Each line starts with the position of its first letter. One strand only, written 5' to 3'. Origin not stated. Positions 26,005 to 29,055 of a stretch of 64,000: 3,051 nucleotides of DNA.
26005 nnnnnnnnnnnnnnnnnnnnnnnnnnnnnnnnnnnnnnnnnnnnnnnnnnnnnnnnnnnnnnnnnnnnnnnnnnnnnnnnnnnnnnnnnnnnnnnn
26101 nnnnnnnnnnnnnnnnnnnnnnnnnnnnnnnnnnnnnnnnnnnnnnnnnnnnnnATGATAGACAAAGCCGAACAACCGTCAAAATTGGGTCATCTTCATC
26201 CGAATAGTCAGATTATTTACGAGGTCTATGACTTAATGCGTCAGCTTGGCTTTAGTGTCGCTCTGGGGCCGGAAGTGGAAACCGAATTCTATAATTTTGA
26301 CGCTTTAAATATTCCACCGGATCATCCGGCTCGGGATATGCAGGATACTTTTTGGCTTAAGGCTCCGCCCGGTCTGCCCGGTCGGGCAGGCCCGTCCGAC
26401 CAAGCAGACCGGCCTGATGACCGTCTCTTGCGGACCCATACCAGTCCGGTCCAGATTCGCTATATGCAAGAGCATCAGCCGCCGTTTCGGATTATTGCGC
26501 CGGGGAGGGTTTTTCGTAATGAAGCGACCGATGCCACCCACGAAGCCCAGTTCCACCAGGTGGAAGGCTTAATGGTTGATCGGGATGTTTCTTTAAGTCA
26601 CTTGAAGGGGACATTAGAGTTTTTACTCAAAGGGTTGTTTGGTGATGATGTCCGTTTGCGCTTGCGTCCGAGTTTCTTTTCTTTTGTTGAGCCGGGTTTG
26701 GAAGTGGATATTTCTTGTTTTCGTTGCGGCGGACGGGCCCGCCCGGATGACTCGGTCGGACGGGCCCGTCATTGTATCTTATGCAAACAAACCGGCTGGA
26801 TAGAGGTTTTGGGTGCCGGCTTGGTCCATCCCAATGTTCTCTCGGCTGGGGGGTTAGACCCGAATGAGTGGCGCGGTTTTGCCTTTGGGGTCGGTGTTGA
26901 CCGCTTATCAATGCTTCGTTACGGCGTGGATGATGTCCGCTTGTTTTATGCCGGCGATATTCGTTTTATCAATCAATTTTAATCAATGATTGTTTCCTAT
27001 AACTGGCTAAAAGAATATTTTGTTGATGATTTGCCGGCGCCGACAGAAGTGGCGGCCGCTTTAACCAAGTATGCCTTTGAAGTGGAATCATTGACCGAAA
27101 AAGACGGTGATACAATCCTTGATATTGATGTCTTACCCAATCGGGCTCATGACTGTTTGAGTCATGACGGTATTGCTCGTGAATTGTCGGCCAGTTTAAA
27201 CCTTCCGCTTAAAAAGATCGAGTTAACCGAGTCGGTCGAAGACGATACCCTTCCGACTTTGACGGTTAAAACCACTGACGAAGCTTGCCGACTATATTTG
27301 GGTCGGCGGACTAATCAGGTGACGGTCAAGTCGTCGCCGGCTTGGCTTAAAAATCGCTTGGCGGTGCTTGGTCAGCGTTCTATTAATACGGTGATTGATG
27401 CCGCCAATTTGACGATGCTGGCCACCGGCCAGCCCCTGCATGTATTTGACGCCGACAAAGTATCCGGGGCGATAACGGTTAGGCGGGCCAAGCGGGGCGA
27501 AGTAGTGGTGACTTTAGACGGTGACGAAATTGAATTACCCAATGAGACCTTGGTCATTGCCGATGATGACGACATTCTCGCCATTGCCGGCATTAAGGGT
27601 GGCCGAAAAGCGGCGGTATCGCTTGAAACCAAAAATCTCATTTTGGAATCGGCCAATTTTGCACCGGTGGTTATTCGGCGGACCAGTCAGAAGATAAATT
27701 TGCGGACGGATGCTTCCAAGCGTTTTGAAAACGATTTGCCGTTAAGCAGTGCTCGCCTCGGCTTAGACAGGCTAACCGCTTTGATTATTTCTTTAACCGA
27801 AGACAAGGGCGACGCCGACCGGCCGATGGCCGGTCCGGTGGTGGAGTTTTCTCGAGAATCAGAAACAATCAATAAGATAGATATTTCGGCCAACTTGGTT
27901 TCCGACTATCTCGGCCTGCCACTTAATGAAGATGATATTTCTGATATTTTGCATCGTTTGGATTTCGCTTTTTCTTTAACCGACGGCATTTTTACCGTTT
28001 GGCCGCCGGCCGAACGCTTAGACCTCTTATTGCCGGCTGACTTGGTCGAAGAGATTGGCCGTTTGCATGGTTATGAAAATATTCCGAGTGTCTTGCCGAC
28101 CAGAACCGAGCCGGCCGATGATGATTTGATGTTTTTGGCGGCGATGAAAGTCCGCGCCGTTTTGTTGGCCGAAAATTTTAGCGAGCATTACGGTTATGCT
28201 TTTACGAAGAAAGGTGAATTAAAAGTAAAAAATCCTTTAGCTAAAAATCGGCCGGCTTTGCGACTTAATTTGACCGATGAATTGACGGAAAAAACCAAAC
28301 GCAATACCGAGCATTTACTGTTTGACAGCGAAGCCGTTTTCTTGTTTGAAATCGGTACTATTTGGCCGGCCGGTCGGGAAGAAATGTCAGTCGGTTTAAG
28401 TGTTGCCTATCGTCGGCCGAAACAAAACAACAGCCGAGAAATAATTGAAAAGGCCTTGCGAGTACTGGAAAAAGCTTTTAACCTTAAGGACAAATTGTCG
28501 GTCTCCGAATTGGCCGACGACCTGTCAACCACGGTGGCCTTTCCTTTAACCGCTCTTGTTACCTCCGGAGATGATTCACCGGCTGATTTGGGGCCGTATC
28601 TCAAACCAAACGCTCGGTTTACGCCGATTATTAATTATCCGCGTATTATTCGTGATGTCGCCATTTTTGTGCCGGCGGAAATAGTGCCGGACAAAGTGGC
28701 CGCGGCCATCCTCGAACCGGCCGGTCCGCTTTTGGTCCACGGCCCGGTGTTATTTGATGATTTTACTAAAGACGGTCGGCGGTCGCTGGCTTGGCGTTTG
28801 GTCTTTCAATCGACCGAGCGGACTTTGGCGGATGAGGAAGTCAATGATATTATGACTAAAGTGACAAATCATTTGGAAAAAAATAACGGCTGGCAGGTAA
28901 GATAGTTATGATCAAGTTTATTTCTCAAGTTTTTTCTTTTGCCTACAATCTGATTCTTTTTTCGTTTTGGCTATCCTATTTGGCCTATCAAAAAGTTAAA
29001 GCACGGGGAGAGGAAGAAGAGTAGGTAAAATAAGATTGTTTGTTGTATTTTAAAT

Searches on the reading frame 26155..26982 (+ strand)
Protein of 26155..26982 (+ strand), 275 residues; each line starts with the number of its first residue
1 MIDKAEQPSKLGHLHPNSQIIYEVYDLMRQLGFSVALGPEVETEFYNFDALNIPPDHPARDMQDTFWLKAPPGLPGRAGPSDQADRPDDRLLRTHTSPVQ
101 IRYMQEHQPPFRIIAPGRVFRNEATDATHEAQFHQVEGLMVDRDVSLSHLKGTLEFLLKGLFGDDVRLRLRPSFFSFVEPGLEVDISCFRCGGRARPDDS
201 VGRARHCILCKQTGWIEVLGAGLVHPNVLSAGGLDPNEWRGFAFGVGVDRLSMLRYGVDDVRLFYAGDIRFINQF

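Call 39: search_protein_families(library=pfam, proteins=[window:26155-26982:+], max_evalue=0.001)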
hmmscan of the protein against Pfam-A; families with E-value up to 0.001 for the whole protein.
window:26155-26982:+ (275 aa): 1 family
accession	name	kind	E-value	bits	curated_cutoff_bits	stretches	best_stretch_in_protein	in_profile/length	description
PF01409.25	tRNA-synt_2d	-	9.6e-96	320.4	19.8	1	7-275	9-246/246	tRNA synthetases class II core domain (F)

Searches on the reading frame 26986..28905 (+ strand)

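Call 39: search_protein_families(library=pfam, proteins=[window:26986-28905:+], max_evalue=0.001)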
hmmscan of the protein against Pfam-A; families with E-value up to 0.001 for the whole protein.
window:26986-28905:+ (639 aa): 4 families
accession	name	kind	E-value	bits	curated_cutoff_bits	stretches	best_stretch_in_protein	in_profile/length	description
PF03483.22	B3_4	-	5.8e-57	192.5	29.3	1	100-270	1-172/174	B3/4 domain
PF03484.21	B5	-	3.1e-17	63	28.6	1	298-363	1-67/67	tRNA synthetase B5 domain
PF03147.19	FDX-ACB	-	3e-16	60.1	31.1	1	551-639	3-94/94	Ferredoxin-fold anticodon binding domain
PF17759.6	tRNA_synthFbeta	-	2.2e-05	24.5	22.4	1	366-467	1-119/214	Phenylalanyl tRNA synthetase beta chain CLM domain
